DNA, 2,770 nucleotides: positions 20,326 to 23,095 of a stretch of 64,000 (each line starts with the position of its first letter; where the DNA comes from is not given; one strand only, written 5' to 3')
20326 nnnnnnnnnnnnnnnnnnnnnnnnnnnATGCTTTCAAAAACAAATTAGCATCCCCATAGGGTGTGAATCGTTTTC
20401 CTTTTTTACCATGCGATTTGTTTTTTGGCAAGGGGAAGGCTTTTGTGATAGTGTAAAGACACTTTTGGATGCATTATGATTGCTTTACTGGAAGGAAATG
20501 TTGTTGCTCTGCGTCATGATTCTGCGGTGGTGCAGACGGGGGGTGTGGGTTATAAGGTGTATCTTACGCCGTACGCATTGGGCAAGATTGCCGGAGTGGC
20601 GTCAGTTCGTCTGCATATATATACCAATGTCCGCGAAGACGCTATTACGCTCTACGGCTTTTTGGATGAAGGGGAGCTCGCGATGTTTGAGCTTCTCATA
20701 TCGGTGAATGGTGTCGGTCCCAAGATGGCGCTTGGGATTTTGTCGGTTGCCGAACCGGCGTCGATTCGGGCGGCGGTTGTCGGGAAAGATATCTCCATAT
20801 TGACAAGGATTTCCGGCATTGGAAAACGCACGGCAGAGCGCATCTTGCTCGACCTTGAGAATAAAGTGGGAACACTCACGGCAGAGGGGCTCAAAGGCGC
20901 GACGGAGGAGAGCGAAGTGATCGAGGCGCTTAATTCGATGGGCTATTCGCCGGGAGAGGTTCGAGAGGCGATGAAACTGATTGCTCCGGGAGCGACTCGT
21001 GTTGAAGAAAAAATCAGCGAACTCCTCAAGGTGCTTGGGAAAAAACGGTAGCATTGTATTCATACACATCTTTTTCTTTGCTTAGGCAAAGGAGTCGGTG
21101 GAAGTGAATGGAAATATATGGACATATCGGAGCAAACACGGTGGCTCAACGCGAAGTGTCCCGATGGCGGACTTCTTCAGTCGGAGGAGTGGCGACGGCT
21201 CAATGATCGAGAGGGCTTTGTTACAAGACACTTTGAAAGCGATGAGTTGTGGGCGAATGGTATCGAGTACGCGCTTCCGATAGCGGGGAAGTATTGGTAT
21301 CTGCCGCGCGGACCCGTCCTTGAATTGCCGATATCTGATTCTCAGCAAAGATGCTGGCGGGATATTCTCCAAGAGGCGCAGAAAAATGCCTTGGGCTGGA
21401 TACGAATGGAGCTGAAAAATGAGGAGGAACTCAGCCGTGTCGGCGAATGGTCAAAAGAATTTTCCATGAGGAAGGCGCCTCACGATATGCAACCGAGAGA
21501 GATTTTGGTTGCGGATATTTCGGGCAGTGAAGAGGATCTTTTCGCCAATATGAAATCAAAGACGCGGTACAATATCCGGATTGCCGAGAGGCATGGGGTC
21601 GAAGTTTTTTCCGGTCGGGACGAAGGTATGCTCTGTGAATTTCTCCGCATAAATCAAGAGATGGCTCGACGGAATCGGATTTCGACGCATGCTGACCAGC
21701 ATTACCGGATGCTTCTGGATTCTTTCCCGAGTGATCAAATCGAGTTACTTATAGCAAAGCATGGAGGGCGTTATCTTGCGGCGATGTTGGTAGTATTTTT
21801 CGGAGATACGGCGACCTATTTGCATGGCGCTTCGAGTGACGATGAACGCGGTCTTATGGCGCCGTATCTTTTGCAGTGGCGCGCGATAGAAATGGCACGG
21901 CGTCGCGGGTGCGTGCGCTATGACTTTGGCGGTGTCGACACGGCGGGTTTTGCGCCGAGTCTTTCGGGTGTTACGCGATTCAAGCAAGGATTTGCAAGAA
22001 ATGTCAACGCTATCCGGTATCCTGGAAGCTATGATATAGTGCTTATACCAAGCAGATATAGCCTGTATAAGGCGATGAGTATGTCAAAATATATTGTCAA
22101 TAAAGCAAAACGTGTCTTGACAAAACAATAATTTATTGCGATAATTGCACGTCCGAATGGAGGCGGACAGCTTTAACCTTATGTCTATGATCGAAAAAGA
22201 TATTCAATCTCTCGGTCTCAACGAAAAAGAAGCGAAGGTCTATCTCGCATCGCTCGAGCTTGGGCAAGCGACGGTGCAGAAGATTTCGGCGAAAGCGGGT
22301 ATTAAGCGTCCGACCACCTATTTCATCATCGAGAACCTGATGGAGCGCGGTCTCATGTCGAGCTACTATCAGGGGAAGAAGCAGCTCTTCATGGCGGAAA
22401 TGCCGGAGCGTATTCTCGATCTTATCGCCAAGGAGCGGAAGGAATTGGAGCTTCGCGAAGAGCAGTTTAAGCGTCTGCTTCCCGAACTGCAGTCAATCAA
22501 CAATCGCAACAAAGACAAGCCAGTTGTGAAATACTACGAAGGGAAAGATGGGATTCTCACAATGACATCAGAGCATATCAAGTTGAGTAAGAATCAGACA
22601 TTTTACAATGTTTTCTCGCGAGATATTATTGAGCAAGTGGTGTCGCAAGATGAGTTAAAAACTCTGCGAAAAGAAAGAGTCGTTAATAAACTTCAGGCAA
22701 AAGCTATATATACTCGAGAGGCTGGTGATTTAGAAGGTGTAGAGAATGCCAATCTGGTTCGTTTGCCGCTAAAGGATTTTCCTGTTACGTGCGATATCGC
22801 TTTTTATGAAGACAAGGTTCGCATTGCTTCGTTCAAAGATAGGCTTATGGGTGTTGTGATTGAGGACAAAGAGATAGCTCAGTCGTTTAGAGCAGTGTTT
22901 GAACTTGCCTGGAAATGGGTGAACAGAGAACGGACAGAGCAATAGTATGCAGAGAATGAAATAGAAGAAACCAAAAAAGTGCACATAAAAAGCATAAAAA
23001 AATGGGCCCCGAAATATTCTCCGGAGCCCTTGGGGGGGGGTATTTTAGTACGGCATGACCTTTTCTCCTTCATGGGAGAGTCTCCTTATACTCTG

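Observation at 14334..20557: A 5.3-kb giant adhesin gene is bracketed by 455-bp direct repeats that duplicate rpsT and the 5' end of ruvA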

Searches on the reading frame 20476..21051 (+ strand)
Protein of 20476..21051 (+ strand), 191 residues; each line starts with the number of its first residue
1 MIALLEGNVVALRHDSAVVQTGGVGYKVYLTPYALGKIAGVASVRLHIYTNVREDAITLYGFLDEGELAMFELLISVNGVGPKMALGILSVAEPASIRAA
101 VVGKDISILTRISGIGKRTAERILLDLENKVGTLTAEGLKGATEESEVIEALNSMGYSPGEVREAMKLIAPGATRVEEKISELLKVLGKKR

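Call 10: search_protein_families(library=pfam, proteins=[window:20476-21051:+])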
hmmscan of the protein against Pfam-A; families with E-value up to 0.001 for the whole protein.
window:20476-21051:+ (191 aa): 4 families
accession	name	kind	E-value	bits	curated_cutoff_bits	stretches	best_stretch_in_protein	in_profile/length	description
PF01330.27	RuvA_N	-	1.1e-18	67.4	23.6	1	1-61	1-61/61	RuvA N terminal domain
PF14520.12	HHH_5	-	3.2e-15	56.8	27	1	71-128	1-56/57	Helix-hairpin-helix domain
PF00633.29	HHH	-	6.2e-06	26.2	24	0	72-90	11-29/30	Helix-hairpin-helix motif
PF07499.19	RuvA_C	-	8.3e-05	23.4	24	1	146-186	4-45/47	RuvA, C-terminal domain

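Call 15: find_related_loci(query=window:20476-21051:+, collection=genome_contigs, flank=10000)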
Query window:20476-21051:+ (191 aa) in genome_contigs; peptide patterns used: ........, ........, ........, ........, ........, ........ (x = any residue, [..] = any of these).
364 stretches matched a pattern; 36 encode a relative of the query (tblastn E <= 1e-3); 36 distinct loci.
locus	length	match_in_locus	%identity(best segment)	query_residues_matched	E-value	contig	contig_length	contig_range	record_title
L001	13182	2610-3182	85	1-191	1e-104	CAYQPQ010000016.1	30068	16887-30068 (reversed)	MAG TPA_asm: uncultured Bdellovibrionales bacterium isolate SRP278252_co1_435 genome assembly, contig: NODE_2407_length_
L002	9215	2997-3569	82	1-191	1e-101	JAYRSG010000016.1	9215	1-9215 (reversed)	MAG: Candidatus Moraniibacteriota bacterium isolate XM1_ASGE3bin.7 k141_79840, whole genome shotgun sequence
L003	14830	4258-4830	82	1-191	7e-101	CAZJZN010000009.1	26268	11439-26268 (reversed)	MAG TPA_asm: uncultured Bdellovibrionales bacterium isolate SRP286056_co1_430 genome assembly, contig: NODE_2096_length_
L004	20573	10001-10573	70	1-191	1e-87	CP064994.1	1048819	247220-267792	MAG: Candidatus Moraniibacteriota bacterium isolate Hirt_18-Q3-R61-65_MAXAC.378_cln chromosome, complete genome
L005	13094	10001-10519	43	1-171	2e-38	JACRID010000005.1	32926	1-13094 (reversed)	MAG: Candidatus Peregrinibacteria bacterium isolate NC_groundwater_1794_Pr3_B-0.1um_45_30 SR-2_scaffold_141_183662, whol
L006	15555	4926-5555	40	1-191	2e-38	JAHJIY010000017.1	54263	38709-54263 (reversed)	MAG: Proteobacteria bacterium isolate Modern_marine_rock_biofilm.mb.12 Modern_marine_rock.mb.12_k141_72046, whole genome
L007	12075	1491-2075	38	1-190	2e-37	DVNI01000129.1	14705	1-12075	MAG TPA_asm: Candidatus Avacidaminococcus intestinavium isolate CHK160-1198 CHK160__C277531_L14705_ERR2241953, whole gen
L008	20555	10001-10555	41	1-175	6e-37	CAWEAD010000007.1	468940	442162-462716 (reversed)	MAG: uncultured delta proteobacterium isolate MFD05684.bin.1.22 genome assembly, contig: contig_30841, whole genome shot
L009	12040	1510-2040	41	1-166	9e-37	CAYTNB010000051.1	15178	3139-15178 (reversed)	MAG TPA_asm: uncultured Desulfobulbia bacterium isolate SRP128015_co1_384 genome assembly, contig: NODE_5793_length_1517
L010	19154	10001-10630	34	1-186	1e-34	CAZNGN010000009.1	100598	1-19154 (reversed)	MAG TPA_asm: uncultured Bacteriovoracaceae bacterium isolate SRP342105_co2_89 genome assembly, contig: NODE_162_length_1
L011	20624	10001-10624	38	1-187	8e-34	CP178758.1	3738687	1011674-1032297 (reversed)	MAG: Candidatus Electrothrix sp. YB6 chromosome, complete genome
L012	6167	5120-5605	42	1-158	6e-33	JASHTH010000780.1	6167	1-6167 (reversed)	MAG: Acidobacteriaceae bacterium isolate JOPF148 JOPF_N01C_contig_271008, whole genome shotgun sequence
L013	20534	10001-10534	38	1-169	3e-32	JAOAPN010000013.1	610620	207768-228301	MAG: Acidobacteriaceae bacterium isolate RYN_15 scaffold_331991, whole genome shotgun sequence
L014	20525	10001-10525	39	1-166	4e-32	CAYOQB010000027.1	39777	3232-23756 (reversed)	MAG TPA_asm: uncultured Solibacteraceae bacterium isolate binchicken_co276_160 genome assembly, contig: NODE_958_length_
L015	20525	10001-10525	39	1-166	5e-32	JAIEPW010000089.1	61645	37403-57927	MAG: Bryobacteraceae bacterium isolate co.spades.DASTOOL.2.5kb_066 c_000000443563, whole genome shotgun sequence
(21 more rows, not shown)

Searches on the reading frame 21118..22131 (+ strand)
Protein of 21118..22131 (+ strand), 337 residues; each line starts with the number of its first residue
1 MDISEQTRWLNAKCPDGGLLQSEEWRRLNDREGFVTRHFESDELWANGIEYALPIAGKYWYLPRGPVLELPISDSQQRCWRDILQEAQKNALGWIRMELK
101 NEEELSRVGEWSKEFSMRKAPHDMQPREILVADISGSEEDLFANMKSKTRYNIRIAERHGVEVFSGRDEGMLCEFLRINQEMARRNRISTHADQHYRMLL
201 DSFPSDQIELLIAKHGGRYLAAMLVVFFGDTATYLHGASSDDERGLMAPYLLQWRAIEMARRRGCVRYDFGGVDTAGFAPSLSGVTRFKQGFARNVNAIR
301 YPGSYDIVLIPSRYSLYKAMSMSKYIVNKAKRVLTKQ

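Call 10: search_protein_families(library=pfam, proteins=[window:21118-22131:+])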
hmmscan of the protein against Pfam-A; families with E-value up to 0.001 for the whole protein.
window:21118-22131:+ (337 aa): 2 families
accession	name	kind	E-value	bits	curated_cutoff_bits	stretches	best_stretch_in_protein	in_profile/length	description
PF02388.22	FemAB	-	2.7e-38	132.3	24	2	219-320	307-404/406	FemAB family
PF13480.13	Acetyltransf_6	-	1.8e-16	61.1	22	1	147-274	1-138/143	Acetyltransferase (GNAT) domain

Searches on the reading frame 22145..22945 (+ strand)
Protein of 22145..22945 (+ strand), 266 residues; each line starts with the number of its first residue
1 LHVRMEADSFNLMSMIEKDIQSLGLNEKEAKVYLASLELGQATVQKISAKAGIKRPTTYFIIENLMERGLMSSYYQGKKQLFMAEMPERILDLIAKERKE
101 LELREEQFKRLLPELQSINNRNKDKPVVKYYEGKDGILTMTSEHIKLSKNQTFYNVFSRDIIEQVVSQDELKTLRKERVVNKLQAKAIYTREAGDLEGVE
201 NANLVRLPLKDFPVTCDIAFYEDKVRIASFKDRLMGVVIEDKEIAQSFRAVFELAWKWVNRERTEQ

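Call 10: search_protein_families(library=pfam, proteins=[window:22145-22945:+])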
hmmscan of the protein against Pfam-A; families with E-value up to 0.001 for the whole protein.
window:22145-22945:+ (266 aa): 1 family
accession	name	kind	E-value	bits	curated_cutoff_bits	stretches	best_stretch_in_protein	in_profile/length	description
PF01978.25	TrmB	-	9.8e-13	48.2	25.6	1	21-74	2-55/68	Sugar-specific transcriptional regulator TrmB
